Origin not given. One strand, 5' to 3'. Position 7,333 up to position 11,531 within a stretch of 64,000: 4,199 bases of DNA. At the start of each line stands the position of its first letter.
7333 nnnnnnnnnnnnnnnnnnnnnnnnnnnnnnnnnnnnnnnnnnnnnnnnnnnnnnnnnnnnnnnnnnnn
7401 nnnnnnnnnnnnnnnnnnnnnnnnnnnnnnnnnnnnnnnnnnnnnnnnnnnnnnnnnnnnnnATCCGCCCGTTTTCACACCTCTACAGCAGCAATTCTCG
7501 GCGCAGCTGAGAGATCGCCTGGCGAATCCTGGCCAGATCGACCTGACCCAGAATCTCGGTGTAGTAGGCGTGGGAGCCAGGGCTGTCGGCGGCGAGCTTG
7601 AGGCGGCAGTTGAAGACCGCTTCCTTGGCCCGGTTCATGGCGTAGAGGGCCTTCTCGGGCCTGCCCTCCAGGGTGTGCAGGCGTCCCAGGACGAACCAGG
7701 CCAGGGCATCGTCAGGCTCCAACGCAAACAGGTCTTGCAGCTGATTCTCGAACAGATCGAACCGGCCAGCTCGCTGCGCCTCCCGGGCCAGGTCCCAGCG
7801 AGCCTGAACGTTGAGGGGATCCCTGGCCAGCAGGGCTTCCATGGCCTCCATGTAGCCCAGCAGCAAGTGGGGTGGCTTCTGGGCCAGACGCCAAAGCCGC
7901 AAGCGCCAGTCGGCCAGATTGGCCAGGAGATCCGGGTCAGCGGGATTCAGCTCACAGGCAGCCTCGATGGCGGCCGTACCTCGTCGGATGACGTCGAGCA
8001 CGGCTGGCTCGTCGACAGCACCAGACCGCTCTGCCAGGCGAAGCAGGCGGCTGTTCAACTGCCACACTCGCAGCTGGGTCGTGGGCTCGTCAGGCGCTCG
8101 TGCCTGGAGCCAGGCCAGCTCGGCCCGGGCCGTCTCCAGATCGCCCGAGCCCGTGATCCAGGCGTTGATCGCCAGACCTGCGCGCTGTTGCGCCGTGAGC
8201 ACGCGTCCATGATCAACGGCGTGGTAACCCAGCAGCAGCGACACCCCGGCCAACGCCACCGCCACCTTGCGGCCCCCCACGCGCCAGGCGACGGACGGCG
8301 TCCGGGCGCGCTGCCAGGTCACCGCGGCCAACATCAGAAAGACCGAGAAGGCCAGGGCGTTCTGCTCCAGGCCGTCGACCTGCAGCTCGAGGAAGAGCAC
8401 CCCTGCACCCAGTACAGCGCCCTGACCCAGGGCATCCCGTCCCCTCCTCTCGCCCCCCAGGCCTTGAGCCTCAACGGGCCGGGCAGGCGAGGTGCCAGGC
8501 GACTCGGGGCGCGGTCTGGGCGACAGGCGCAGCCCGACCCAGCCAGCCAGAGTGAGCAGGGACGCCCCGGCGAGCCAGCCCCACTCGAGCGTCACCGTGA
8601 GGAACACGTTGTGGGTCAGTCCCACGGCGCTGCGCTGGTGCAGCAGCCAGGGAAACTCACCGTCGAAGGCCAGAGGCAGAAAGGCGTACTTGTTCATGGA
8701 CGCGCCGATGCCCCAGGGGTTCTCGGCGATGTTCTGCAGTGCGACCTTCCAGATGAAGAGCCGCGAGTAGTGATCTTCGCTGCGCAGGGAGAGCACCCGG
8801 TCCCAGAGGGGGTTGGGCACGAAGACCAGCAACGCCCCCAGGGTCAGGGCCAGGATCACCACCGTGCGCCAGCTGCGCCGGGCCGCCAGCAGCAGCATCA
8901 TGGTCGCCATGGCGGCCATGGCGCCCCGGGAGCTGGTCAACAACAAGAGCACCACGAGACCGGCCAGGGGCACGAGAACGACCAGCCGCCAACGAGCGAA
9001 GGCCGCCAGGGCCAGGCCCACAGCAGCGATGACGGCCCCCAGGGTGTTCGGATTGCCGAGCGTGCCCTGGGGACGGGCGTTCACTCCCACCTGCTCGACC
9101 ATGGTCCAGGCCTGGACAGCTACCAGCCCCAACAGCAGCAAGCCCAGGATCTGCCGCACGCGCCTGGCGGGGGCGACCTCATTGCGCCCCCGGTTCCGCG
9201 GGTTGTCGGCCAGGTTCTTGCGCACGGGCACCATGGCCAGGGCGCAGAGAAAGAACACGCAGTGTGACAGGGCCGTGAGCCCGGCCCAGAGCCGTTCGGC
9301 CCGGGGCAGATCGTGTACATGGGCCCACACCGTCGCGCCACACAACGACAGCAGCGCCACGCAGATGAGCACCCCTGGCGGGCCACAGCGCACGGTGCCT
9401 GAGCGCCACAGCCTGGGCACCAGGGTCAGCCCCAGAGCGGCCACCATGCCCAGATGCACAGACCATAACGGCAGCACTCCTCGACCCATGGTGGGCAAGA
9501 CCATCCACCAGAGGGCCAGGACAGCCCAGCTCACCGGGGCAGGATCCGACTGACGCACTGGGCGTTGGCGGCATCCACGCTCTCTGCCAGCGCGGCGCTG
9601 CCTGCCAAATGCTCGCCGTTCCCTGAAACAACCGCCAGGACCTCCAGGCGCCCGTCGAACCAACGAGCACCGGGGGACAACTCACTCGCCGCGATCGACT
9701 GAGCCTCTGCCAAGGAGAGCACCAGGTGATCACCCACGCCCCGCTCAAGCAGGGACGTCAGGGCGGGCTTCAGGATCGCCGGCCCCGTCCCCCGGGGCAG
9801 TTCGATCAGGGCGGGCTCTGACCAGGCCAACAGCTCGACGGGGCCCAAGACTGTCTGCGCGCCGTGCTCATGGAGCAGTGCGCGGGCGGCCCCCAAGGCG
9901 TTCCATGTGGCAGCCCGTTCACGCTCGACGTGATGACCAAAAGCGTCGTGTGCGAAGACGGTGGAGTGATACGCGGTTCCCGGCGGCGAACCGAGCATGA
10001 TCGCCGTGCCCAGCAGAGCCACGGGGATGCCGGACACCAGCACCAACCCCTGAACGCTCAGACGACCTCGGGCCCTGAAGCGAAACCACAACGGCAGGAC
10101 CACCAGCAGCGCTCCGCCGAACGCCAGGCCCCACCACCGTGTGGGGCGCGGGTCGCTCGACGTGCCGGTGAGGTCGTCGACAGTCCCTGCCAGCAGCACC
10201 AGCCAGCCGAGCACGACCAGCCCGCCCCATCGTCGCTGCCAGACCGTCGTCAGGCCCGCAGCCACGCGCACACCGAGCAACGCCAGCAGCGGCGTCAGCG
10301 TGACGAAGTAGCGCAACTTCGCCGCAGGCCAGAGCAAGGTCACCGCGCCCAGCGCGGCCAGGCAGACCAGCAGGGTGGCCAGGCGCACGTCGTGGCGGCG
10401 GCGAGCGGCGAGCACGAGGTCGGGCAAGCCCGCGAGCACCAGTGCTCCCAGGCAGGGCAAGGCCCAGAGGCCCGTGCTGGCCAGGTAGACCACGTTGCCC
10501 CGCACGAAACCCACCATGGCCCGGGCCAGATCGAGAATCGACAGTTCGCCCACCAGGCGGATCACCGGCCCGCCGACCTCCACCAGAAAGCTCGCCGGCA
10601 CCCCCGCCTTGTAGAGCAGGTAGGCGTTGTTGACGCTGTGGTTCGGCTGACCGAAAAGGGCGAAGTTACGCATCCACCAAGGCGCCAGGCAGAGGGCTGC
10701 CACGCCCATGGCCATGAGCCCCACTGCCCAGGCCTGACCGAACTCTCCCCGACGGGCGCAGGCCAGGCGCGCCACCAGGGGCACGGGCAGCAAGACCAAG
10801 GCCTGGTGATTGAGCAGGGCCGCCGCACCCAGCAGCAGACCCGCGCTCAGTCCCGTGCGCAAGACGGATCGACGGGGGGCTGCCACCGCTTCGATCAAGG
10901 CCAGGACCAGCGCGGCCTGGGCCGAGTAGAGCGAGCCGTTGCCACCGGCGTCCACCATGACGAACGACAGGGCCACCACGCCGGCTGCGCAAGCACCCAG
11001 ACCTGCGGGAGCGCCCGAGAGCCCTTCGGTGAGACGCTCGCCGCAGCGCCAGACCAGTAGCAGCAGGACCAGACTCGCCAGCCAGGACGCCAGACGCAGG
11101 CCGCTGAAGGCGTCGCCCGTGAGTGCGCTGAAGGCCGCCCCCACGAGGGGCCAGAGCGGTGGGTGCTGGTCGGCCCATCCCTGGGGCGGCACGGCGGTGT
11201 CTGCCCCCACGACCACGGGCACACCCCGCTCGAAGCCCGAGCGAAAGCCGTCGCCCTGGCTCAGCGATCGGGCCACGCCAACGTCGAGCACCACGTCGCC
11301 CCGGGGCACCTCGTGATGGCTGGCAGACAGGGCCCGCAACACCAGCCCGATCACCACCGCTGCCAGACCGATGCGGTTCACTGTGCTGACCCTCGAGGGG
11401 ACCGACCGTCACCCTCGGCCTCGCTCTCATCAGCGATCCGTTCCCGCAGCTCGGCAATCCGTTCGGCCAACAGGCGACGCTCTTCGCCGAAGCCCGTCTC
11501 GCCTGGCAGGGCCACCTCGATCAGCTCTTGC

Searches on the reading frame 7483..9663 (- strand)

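Call 56: search_protein_families(library=pfam, proteins=[window:7483-9663:-], max_evalue=0.001)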
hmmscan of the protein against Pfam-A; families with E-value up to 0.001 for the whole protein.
window:7483-9663:- (726 aa): 5 families
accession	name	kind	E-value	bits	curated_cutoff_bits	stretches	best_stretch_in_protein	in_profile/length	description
PF04932.20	Wzy_C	-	1.8e-12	47.7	31.7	1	235-369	5-148/149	O-Antigen ligase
PF13432.12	TPR_16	-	4.5e-06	27.4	32.7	1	624-682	2-60/65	Tetratricopeptide repeat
PF13431.12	TPR_17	-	4.9e-06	26.9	24.4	0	647-673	7-33/34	Tetratricopeptide repeat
PF23914.1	TPR_CcmH_CycH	-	6.9e-05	23.2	42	0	648-680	45-77/158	Cytochrome c-type biogenesis protein H TPR domain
PF13428.12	TPR_14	-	7e-05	23.6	23.5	0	620-662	2-44/44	Tetratricopeptide repeat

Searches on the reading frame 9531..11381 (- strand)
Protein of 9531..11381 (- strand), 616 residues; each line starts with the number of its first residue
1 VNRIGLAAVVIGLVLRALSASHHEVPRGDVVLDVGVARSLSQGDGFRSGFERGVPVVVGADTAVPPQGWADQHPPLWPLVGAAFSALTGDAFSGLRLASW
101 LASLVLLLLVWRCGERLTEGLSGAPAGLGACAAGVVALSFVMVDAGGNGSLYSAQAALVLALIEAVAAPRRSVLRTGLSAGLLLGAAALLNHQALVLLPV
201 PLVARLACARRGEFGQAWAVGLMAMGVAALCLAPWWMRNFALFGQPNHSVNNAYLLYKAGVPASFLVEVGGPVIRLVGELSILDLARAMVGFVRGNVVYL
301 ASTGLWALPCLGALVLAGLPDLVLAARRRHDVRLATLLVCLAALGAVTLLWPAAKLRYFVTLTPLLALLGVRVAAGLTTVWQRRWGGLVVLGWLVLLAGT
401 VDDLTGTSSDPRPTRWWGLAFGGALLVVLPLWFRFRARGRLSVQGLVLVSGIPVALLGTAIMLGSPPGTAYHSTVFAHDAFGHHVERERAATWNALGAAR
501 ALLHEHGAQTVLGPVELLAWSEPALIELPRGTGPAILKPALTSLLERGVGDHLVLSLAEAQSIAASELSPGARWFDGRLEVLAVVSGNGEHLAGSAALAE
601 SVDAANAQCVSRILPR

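Call 56: search_protein_families(library=pfam, proteins=[window:9531-11381:-], max_evalue=0.001)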
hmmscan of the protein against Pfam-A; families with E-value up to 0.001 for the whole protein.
window:9531-11381:- (616 aa): 1 family
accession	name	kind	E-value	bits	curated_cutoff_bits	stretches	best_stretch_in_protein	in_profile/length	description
PF13231.12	PMT_2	-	7.2e-08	33.2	26.1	1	72-236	1-158/160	Dolichyl-phosphate-mannose-protein mannosyltransferase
